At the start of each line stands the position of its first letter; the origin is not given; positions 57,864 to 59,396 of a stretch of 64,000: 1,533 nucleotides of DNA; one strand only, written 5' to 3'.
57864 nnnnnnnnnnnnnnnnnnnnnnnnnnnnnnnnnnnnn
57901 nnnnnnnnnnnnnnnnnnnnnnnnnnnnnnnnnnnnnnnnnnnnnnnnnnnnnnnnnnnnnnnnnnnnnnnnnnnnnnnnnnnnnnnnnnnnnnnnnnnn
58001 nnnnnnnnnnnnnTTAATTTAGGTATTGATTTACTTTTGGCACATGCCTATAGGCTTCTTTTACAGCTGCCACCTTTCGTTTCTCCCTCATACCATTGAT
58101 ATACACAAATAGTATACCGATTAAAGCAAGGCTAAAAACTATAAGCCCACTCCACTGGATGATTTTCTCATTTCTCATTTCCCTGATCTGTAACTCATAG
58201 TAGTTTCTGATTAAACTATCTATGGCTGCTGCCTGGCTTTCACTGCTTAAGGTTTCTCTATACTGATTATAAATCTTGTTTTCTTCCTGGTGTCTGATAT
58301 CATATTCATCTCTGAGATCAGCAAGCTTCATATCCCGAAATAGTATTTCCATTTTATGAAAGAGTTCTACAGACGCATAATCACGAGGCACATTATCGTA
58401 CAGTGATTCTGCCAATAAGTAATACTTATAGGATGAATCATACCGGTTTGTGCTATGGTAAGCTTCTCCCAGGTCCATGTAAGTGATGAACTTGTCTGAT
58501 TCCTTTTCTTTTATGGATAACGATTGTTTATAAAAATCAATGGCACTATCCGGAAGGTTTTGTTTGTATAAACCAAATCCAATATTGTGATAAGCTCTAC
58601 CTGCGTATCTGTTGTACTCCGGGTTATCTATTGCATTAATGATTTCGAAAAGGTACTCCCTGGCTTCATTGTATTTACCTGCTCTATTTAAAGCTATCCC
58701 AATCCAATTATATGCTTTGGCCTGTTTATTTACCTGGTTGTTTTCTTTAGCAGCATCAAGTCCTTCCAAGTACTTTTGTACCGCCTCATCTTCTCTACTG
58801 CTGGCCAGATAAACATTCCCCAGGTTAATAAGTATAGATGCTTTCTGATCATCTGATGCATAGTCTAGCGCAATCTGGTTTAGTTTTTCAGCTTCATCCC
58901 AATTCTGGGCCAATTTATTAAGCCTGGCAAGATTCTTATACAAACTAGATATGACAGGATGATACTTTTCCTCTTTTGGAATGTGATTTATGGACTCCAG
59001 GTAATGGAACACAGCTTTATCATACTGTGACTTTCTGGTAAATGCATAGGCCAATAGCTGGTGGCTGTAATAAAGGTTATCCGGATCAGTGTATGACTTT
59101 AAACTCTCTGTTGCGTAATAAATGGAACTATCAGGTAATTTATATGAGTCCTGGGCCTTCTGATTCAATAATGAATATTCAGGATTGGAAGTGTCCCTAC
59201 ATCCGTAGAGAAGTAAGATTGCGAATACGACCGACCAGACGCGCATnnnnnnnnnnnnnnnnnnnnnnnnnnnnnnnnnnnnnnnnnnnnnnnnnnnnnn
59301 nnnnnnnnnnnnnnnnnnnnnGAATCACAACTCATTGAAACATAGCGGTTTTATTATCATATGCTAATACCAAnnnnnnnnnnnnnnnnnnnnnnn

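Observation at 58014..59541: Second copy of the PCCN-lipopeptide / TPR-TM module in element 2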

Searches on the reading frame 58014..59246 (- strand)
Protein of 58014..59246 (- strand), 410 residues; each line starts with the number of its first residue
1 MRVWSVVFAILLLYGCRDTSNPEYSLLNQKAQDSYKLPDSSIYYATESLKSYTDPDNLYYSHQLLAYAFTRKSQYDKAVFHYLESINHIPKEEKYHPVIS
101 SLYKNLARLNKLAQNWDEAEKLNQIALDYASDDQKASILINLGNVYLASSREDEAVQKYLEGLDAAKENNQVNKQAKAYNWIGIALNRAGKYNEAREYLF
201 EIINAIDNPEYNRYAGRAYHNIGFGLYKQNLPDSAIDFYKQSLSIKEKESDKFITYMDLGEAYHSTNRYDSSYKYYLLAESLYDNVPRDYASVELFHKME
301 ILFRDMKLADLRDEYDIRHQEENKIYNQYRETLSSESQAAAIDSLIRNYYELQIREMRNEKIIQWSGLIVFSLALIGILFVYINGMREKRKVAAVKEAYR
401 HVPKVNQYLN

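Call 7: search_protein_families(library=pfam, proteins=[window:58014-59246:-], max_evalue=0.01)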
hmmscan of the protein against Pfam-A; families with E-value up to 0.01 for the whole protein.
window:58014-59246:- (410 aa): 12 families
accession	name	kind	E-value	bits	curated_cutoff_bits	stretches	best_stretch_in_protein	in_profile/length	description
PF13424.12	TPR_12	-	1.5e-22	80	30.1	3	176-248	3-77/77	Tetratricopeptide repeat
PF00515.34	TPR_1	-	1.4e-14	53.6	27.8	1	217-247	2-32/34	Tetratricopeptide repeat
PF07719.23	TPR_2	-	2.6e-14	52.5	27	0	217-246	2-31/34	Tetratricopeptide repeat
PF13176.12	TPR_7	-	7.2e-12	44.8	27.9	0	139-169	2-32/36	Tetratricopeptide repeat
PF13181.12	TPR_8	-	5.3e-10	39.1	25.7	0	256-282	4-30/34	Tetratricopeptide repeat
PF13374.12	TPR_10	-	2.1e-09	37.5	27.5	0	217-248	3-34/42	Tetratricopeptide repeat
PF13432.12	TPR_16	-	2.9e-06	28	32.7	0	113-167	10-62/65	Tetratricopeptide repeat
PF13431.12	TPR_17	-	7.6e-06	26.2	24.4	0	175-197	12-34/34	Tetratricopeptide repeat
PF14559.12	TPR_19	-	7.7e-05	23.4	25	0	174-212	23-62/68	Tetratricopeptide repeat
PF13428.12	TPR_14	-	0.0002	22.1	23.5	0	178-204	3-29/44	Tetratricopeptide repeat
PF08631.16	SPO22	-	0.0011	19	27.5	0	130-211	76-157/274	Meiosis protein SPO22/ZIP4 like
PF20308.4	TPR-S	-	0.0085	17.1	27.6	0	163-247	9-90/102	Tetratricopeptide Repeats-Sensor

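Call 8: find_homologous_proteins(query=window:58014-59246:-)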
Query window:58014-59246:- (410 aa): 4 proteins with E <= 0.001 among 4686 candidates.
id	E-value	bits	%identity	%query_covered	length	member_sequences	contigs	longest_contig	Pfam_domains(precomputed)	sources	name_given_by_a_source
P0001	3.3e-266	901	100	100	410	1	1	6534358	PF13431.13,PF00515.35,PF13424.13,PF13176.13,PF13432.13,PF13181.13,PF07719.24,PF13374.13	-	-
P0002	4.2e-7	48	31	32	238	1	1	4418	PF13176.13,PF24885.2,PF13428.13,PF13374.13,PF17874.8,PF00515.35,PF13424.13,PF28559.1,PF13432.13,PF13181.13,PF07719.24,PF13174.13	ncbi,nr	ncbi:MAG TPA: tetratricopeptide repeat protein, partial [Bacteroidia bacterium]|nr:tetratricopeptide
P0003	2.0e-5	42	25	71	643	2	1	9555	PF03704.24,PF09976.16,PF13414.13,PF13374.13,PF07721.21,PF24575.2,PF02259.30,PF13186.12,PF04055.28,PF00515.35,PF13424.13,PF13429.13,PF07719.24,PF13174.13,PF20308.5,PF25063.1,PF13431.13,PF23914.2,PF13176.13,PF24885.2,PF13428.13,PF25064.2,PF14559.13,PF13371.13,PF17874.8,PF21033.5,PF13432.13,PF13181.13,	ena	-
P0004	2.3e-4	39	27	37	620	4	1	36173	PF13176.13,PF07568.19,PF13374.13,PF10516.16,PF17874.8,PF00515.35,PF13424.13,PF28559.1,PF13581.13,PF02518.32,PF07536.21,PF13181.13,PF07719.24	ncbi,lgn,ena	-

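Call 13: find_related_loci(query=A1, collection=genome_contigs, flank=6000)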
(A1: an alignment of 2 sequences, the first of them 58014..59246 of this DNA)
Query A1 (410 aa) in genome_contigs; peptide patterns used: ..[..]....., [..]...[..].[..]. (x = any residue, [..] = any of these).
127 stretches matched a pattern; 2 encode a relative of the query (tblastn E <= 1e-3); 2 distinct loci.
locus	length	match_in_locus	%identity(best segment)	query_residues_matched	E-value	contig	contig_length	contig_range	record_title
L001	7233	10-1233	29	12-381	3e-36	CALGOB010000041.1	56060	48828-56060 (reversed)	MAG: uncultured Cyclobacteriaceae bacterium isolate L4_Bin_METABAT__73_1 genome assembly, contig: c_000001159709, whole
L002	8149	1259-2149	28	5-299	2e-31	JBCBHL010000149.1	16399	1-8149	MAG: Bacteroidota bacterium isolate J06616_8 NODE_149_length_16399_cov_6.582894, whole genome shotgun sequence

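Call 17: find_related_loci(query=A1, collection=viral_contigs, flank=6000)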
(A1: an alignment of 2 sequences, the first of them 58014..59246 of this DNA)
Query A1 (410 aa) in viral_contigs; peptide patterns used: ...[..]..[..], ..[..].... (x = any residue, [..] = any of these).
207 stretches matched a pattern, but none encodes a relative of the query by tblastn (E <= 1e-3).

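Call 22: search_protein_families(library=phrogs, proteins=[window:58014-59246:-], max_evalue=0.001)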
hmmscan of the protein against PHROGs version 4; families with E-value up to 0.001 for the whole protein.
window:58014-59246:- (410 aa): 1 family
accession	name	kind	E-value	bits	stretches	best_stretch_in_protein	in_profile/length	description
phrog_5208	-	unknown function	1.3e-07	32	1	142-255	184-296/372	-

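Call 24: search_protein_representatives(alignment_id=A1)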
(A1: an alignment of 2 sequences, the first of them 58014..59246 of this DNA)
Query: 2 sequences, 415 profile positions. Proteins with E-value up to 0.001 (for the whole library): 43843; up to 1e-10: 5442; up to 1e-30: 80. The best 150 are listed.
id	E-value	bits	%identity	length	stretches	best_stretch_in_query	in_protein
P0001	5.7e-229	776.6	-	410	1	1-415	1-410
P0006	4.0e-127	441.1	-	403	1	1-384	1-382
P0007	1.0e-94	334.4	-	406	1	3-398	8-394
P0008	8.0e-71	255.7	-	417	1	10-397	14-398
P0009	8.5e-70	252.3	-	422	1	4-393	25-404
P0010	9.2e-67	242.3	-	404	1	3-386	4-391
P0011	4.4e-66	240.1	-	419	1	8-400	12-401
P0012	1.4e-65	238.4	-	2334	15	104-284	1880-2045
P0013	1.1e-63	232.1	-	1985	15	223-287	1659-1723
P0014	1.3e-62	228.6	-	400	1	3-400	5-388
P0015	3.9e-62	227.0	-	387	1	30-395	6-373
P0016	2.1e-61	224.6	-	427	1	6-413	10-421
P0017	9.0e-57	209.4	-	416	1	2-405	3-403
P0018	7.0e-56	206.5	-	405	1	3-402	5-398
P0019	3.0e-55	204.4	-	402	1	2-393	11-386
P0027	1.1e-48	182.7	-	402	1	1-397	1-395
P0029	9.4e-48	179.7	-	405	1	2-398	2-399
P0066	1.7e-32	129.4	-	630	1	59-399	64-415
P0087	1.5e-30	123.0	-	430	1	3-396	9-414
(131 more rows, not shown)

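Call 28: find_homologous_proteins(query=A3, max_evalue=1e-20)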
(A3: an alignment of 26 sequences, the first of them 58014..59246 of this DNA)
Query A3 (26 sequences) (410 aa, profile of the alignment): 55 proteins with E <= 1e-20 among 8000 candidates.
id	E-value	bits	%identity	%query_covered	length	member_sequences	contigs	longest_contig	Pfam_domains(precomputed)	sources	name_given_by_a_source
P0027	4.4e-131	456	31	63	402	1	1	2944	PF14559.13,PF23300.4,PF00515.35,PF13424.13,PF13176.13,PF13432.13,PF13428.13,PF13181.13,PF07719.24,PF13174.13,PF13374.13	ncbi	ncbi:MAG: tetratricopeptide repeat protein [Cyclobacteriaceae bacterium]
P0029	6.4e-129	449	26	96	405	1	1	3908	PF10602.16,PF13414.13,PF23300.4,PF13176.13,PF13428.13,PF14559.13,PF00515.35,PF13424.13,PF21033.5,PF13432.13,PF13181.13,PF07719.24,PF13174.13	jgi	-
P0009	2.8e-127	443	32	93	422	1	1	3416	PF00515.35,PF13424.13,PF13176.13,PF21033.5,PF13432.13,PF13428.13,PF13181.13,PF07719.24,PF13174.13,PF13374.13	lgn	-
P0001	4.2e-122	426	100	100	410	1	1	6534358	PF13431.13,PF00515.35,PF13424.13,PF13176.13,PF13432.13,PF13181.13,PF07719.24,PF13374.13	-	-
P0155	1.9e-118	414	30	73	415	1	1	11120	PF00515.35,PF13424.13,PF13176.13,PF13432.13,PF13181.13,PF07719.24,PF13374.13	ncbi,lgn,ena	-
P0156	1.1e-50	191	30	39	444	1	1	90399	PF13431.13,PF13414.13,PF13176.13,PF13428.13,PF13374.13,PF00515.35,PF13424.13,PF14938.13,PF13432.13,PF13181.13,PF07719.24,PF13174.13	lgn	-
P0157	2.5e-36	144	23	73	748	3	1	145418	PF13431.13,PF13176.13,PF24885.2,PF00512.32,PF13428.13,PF13374.13,PF14559.13,PF17874.8,PF00515.35,PF13424.13,PF02518.32,PF13432.13,PF13181.13,PF07719.24,PF13174.13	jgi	jgi:signal transduction histidine kinase/Tfp pilus assembly protein PilF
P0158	6.7e-36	142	23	81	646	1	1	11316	PF13176.13,PF07730.20,PF24885.2,PF13428.13,PF13374.13,PF17874.8,PF00515.35,PF13424.13,PF02518.32,PF14938.13,PF13432.13,PF13181.13,PF07719.24,PF13174.13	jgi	-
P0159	6.9e-36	142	21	43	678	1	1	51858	PF13414.13,PF10952.16,PF13176.13,PF24885.2,PF13428.13,PF07568.19,PF13374.13,PF17874.8,PF00515.35,PF13424.13,PF28559.1,PF21033.5,PF02518.32,PF14938.13,PF13432.13,PF07536.21,PF13181.13,PF07719.24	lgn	-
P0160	3.4e-34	137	24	33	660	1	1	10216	PF13414.13,PF23300.4,PF13176.13,PF13428.13,PF07568.19,PF13374.13,PF17874.8,PF00515.35,PF13424.13,PF28559.1,PF21033.5,PF02518.32,PF14938.13,PF13432.13,PF07536.21,PF13181.13,PF07719.24,PF13174.13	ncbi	-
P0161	3.5e-32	130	29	42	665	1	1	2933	PF13176.13,PF24885.2,PF13428.13,PF00165.30,PF13374.13,PF12833.14,PF17874.8,PF00515.35,PF13424.13,PF14938.13,PF13432.13,PF13181.13,PF07719.24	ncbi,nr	ncbi:MAG: AraC family transcriptional regulator [Bacteroidales bacterium]|nr:AraC family transcripti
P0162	4.6e-32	130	21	50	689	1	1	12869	PF13431.13,PF13414.13,PF13176.13,PF24885.2,PF13428.13,PF07568.19,PF13374.13,PF14559.13,PF17874.8,PF00515.35,PF13424.13,PF28559.1,PF21033.5,PF02518.32,PF14938.13,PF13432.13,PF13181.13,PF07719.24,PF13174.13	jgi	jgi:two-component system, sensor histidine kinase PdtaS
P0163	6.4e-31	126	22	52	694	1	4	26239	PF13431.13,PF17874.8,PF00515.35,PF13424.13,PF13176.13,PF07730.20,PF02518.32,PF13181.13,PF07719.24,PF13374.13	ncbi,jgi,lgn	-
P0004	5.7e-30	123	27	37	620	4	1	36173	PF13176.13,PF07568.19,PF13374.13,PF10516.16,PF17874.8,PF00515.35,PF13424.13,PF28559.1,PF13581.13,PF02518.32,PF07536.21,PF13181.13,PF07719.24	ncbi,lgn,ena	-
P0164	8.9e-30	122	22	43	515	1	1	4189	PF13431.13,PF13414.13,PF25058.2,PF13176.13,PF13428.13,PF13374.13,PF14559.13,PF25068.3,PF17874.8,PF00515.35,PF12895.14,PF13424.13,PF14938.13,PF13432.13,PF13181.13,PF07719.24,PF13174.13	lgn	-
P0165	2.0e-29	121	22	70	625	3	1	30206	PF17874.8,PF00515.35,PF13424.13,PF13176.13,PF21033.5,PF02518.32,PF06580.20,PF13181.13,PF07719.24,PF13374.13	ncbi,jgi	jgi:sensor histidine kinase YesM/Flp pilus assembly protein TadD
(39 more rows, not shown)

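Call 30: find_encoding_contigs(protein=P0155, flank=6000, max_places=3)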
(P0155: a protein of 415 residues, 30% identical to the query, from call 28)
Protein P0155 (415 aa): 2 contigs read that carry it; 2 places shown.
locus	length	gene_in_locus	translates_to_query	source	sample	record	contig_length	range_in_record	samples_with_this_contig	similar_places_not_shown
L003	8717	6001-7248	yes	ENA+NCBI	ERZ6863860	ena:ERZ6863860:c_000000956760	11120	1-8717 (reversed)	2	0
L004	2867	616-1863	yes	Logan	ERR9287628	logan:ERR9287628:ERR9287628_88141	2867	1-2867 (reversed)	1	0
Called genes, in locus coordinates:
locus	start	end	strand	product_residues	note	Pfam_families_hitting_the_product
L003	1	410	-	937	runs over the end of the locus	?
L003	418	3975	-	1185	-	-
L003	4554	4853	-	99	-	-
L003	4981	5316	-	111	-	-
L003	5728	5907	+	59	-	-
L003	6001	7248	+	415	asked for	PF07719:TPR_2 (faint), PF13181:TPR_8 (faint), PF13374:TPR_10 (faint), PF13432:TPR_16 (faint), PF13176:TPR_7 (faint), PF00515:TPR_1 (weak), PF13424:TPR_12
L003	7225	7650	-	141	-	PF01381:HTH_3, PF13560:HTH_31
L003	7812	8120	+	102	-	-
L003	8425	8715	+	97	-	?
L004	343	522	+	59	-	-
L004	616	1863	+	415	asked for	PF07719:TPR_2 (faint), PF13181:TPR_8 (faint), PF13374:TPR_10 (faint), PF13432:TPR_16 (faint), PF13176:TPR_7 (faint), PF00515:TPR_1 (weak), PF13424:TPR_12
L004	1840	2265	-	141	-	PF01381:HTH_3, PF13560:HTH_31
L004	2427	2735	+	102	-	-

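Call 31: find_encoding_contigs(protein=P0156, flank=8000, max_places=3)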
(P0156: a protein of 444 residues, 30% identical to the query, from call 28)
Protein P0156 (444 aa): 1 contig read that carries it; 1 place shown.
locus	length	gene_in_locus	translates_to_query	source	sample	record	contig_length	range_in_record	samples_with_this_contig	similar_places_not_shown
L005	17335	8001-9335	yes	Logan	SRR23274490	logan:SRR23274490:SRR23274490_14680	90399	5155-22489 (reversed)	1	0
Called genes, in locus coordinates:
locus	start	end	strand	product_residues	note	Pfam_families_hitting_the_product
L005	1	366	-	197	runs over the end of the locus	PF08547:CIA30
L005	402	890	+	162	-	PF02469:Fasciclin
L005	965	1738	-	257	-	PF03883:H2O2_YaaD, PF21818:DUF6884 (weak)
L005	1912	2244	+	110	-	PF03551:PadR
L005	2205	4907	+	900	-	PF12704:MacB_PCD, PF02687:FtsX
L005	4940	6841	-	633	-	PF00515:TPR_1 (faint), PF07719:TPR_2 (faint), PF13424:TPR_12 (weak), PF00512:HisKA, PF02518:HATPase_c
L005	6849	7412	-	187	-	-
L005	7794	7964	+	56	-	-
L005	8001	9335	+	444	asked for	PF14938:SNAP (faint), PF07719:TPR_2 (faint), PF13174:TPR_6 (faint), PF13176:TPR_7 (faint), PF13428:TPR_14 (faint), PF13424:TPR_12 (weak), PF00515:TPR_1 (weak), PF13181:TPR_8 (weak), +4 more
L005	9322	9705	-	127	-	-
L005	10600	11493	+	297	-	PF00578:AhpC-TSA, PF08534:Redoxin, PF13905:Thioredoxin_8 (weak)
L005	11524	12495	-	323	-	-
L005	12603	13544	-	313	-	PF00561:Abhydrolase_1, PF12146:Hydrolase_4, PF12697:Abhydrolase_6 (weak)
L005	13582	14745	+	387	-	-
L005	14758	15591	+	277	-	PF01040:UbiA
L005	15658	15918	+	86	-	-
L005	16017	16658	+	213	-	PF02342:TerD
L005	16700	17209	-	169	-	-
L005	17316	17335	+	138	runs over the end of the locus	PF01475:FUR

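Call 34: find_encoding_contigs(protein=P0029, flank=4000, max_places=2)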
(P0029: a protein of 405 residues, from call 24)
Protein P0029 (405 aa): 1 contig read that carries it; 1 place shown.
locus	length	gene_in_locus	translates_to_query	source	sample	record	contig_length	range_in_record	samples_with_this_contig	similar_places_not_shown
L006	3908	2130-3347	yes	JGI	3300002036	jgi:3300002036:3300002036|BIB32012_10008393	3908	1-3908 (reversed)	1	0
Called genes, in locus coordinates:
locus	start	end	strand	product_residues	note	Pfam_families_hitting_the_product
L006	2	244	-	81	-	?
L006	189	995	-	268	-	PF01433:Peptidase_M1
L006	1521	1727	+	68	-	-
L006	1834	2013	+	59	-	-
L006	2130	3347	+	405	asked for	PF10602:RPN7 (faint), PF00515:TPR_1 (faint), PF07719:TPR_2 (faint), PF13432:TPR_16 (faint), PF21033:RMD1-3 (faint), PF23300:HEAT_Nup120 (faint), PF13424:TPR_12, PF13424:TPR_12 (weak), +6 more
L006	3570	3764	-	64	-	PF01381:HTH_3 (weak)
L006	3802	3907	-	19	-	?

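Call 35: find_encoding_contigs(protein=P0009, flank=4000, max_places=2)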
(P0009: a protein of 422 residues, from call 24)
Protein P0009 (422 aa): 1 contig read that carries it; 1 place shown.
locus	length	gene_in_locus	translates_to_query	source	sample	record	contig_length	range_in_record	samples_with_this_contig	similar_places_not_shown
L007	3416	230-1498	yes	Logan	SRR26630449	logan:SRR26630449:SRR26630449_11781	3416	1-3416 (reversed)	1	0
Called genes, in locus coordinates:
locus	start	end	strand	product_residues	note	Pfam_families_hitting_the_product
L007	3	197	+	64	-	?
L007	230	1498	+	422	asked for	PF13432:TPR_16 (faint), PF21033:RMD1-3 (faint), PF07719:TPR_2 (faint), PF13174:TPR_6 (faint), PF13176:TPR_7 (faint), PF13181:TPR_8 (faint), PF00515:TPR_1 (weak), PF13424:TPR_12, +2 more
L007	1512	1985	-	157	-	-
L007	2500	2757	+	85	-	-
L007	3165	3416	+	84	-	?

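Call 36: find_encoding_contigs(protein=P0027, flank=4000, max_places=2)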
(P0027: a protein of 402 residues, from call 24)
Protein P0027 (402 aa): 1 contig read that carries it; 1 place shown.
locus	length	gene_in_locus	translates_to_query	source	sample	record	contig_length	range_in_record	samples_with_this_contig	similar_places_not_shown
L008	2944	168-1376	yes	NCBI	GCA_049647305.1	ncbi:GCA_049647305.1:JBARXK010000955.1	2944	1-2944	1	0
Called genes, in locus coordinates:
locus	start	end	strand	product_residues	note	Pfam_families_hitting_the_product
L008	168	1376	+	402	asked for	PF00515:TPR_1 (faint), PF07719:TPR_2 (faint), PF13174:TPR_6 (faint), PF13176:TPR_7 (faint), PF13181:TPR_8 (faint), PF13374:TPR_10 (faint), PF13424:TPR_12 (weak), PF13424:TPR_12, +4 more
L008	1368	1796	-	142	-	PF01381:HTH_3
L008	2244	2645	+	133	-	-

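Call 40: find_encoding_contigs(protein=P0001, flank=1000, max_places=3)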
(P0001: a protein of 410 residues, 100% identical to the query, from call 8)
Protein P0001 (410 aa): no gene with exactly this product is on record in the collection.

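Call 43: find_encoding_contigs(protein=P0006, flank=5000, max_places=3)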
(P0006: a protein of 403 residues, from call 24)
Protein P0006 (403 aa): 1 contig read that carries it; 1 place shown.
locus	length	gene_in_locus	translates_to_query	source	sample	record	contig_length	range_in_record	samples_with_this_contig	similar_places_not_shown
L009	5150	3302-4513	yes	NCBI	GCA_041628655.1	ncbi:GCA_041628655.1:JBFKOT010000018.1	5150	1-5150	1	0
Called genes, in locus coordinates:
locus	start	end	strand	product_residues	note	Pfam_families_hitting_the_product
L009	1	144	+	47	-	?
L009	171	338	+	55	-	-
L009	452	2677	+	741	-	PF08401:ArdcN, PF18818:MPTase-PolyVal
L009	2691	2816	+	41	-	-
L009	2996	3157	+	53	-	-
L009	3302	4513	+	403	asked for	PF25068:ARM_TT21_4th (faint), PF13181:TPR_8 (faint), PF13374:TPR_10 (faint), PF13432:TPR_16 (faint), PF17874:TPR_MalT (weak), PF00515:TPR_1 (weak), PF07719:TPR_2 (weak), PF13424:TPR_12, +5 more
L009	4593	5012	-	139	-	PF12844:HTH_19 (faint), PF01381:HTH_3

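Call 46: find_encoding_contigs(protein=P0007, flank=5000, max_places=3)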
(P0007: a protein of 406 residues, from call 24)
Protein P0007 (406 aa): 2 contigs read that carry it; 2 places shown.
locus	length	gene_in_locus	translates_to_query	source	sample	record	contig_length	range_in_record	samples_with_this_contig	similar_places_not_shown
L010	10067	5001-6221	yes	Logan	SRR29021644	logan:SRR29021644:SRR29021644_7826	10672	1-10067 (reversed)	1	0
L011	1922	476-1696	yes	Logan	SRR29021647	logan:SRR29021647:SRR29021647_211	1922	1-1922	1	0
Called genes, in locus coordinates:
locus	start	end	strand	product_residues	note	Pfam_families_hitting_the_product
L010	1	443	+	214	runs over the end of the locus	PF05838:Glyco_hydro_108, PF09374:PG_binding_3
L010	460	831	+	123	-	-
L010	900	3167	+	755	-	PF08401:ArdcN, PF18818:MPTase-PolyVal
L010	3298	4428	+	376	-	-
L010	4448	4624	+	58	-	-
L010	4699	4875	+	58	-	-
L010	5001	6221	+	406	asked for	PF13431:TPR_17 (faint), PF17874:TPR_MalT (weak), PF21033:RMD1-3 (faint), PF07719:TPR_2 (faint), PF13174:TPR_6 (faint), PF13176:TPR_7 (faint), PF13424:TPR_12 (weak), PF00515:TPR_1 (weak), +5 more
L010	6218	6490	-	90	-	PF01381:HTH_3, PF12844:HTH_19 (weak)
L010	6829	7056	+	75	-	-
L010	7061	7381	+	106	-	-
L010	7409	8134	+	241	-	-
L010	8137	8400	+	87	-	-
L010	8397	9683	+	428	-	-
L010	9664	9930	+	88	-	-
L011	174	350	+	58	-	-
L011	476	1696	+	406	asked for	PF13431:TPR_17 (faint), PF17874:TPR_MalT (weak), PF21033:RMD1-3 (faint), PF07719:TPR_2 (faint), PF13174:TPR_6 (faint), PF13176:TPR_7 (faint), PF13424:TPR_12 (weak), PF00515:TPR_1 (weak), +5 more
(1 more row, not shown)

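Call 47: find_related_loci(query=A4, collection=metagenome_contigs, flank=5000)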
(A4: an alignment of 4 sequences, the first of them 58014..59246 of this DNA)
Query A4 (410 aa) in metagenome_contigs; peptide patterns used: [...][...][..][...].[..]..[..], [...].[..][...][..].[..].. (x = any residue, [..] = any of these).
277 stretches matched a pattern, but none encodes a relative of the query by tblastn (E <= 1e-3).

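Call 54: search_dna_similar(query=window:58014-59246:-, collection=phages, mode=protein, max_evalue=0.001)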
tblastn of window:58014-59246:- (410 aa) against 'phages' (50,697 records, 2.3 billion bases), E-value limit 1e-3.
No match.
